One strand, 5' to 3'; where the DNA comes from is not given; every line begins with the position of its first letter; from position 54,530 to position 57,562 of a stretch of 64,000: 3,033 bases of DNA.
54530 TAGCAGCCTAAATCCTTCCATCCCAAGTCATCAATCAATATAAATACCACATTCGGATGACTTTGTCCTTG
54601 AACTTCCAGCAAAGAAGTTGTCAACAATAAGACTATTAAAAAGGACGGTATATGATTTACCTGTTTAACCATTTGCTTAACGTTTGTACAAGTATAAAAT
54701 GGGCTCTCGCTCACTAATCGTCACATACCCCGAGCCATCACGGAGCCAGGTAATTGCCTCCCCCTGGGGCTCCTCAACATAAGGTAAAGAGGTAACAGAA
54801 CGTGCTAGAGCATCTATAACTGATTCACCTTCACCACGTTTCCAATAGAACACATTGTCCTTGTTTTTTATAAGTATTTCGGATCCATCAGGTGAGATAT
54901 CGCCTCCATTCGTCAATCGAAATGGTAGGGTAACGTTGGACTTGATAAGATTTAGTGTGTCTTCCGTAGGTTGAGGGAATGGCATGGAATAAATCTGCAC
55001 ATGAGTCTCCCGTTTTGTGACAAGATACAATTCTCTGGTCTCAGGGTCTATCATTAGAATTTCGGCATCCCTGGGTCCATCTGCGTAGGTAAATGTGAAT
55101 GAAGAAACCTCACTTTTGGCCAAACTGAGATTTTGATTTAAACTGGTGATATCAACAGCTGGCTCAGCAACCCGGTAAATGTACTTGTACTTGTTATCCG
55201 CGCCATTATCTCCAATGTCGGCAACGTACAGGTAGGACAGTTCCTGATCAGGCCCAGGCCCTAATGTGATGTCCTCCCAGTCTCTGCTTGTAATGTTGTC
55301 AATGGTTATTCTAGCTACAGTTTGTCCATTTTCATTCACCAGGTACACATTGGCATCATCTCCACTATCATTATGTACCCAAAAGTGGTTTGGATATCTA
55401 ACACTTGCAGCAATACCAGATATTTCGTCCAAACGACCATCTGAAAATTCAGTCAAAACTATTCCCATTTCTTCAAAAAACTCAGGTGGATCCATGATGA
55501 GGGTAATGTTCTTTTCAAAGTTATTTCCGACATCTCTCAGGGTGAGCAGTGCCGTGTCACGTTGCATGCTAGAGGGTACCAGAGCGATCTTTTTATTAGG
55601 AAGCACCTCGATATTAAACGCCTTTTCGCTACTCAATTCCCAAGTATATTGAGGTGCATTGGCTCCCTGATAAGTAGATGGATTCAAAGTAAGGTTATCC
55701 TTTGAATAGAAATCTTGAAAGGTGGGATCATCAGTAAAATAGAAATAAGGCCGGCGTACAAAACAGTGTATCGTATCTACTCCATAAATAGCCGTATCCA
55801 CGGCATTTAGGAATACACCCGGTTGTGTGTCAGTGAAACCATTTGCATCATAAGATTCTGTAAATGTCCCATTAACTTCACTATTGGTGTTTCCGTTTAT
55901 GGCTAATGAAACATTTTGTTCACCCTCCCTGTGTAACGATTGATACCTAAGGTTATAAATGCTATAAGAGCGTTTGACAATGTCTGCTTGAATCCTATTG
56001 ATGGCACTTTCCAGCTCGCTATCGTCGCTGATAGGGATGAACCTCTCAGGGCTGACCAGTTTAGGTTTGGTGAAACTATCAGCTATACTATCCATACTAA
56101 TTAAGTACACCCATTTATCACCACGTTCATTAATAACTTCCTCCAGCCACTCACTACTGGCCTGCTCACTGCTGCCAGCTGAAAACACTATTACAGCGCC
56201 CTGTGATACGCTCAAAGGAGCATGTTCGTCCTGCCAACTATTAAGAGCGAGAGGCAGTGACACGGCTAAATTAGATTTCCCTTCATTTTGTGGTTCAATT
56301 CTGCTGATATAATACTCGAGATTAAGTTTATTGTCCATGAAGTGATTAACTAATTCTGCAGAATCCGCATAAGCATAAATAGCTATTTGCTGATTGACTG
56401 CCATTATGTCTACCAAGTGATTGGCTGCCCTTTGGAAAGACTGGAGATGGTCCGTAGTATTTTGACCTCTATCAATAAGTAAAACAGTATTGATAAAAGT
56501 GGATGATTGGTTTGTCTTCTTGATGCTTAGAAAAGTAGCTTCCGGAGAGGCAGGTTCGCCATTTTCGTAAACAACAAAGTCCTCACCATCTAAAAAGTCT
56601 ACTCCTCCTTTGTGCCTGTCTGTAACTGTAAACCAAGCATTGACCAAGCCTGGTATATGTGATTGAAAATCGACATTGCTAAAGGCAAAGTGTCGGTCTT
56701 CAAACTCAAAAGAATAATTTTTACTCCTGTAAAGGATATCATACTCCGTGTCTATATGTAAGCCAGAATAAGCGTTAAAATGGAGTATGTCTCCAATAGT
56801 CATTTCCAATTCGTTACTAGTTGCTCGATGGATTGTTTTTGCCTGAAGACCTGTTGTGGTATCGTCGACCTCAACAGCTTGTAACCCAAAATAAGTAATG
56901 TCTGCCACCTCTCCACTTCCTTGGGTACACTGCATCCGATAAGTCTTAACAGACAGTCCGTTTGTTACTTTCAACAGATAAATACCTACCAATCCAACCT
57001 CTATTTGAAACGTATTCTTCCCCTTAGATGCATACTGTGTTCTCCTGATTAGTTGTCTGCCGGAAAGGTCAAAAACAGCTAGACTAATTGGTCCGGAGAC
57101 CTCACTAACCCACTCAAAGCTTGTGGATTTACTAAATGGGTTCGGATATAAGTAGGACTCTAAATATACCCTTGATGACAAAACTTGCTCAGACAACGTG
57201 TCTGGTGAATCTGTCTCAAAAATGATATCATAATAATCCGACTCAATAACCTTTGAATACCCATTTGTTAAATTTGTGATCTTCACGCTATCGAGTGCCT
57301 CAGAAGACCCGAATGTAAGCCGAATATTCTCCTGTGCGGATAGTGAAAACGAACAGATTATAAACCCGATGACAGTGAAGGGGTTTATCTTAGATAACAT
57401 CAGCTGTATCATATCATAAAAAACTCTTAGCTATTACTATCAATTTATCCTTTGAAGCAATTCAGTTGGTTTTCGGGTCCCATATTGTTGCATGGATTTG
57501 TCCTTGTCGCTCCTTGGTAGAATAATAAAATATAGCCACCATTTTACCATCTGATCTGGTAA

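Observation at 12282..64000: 52-kb sulfated-glycan locus built around unclassified enzymes, possibly on an integrated island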

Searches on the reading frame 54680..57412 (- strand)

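Call 6: search_protein_families(library=pfam, proteins=[window:54680-57412:-])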
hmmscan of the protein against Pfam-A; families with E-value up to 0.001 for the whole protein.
window:54680-57412:- (911 aa): 2 families
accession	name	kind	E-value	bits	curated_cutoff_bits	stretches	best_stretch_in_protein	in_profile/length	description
PF13519.12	VWA_2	-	9.4e-07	29.9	27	1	309-411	1-104/107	von Willebrand factor type A domain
PF18962.6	Por_Secre_tail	-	1.2e-06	29.1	27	1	88-154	1-67/75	Secretion system C-terminal sorting domain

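Call 97: search_protein_families(library=pfam, proteins=[window:54680-56950:-], max_evalue=0.5)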
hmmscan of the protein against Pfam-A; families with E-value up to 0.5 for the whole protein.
window:54680-56950:- (757 aa): 1 family
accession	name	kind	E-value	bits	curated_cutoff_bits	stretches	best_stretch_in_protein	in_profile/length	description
PF13519.12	VWA_2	-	6.1e-07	30.5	27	1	155-257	1-104/107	von Willebrand factor type A domain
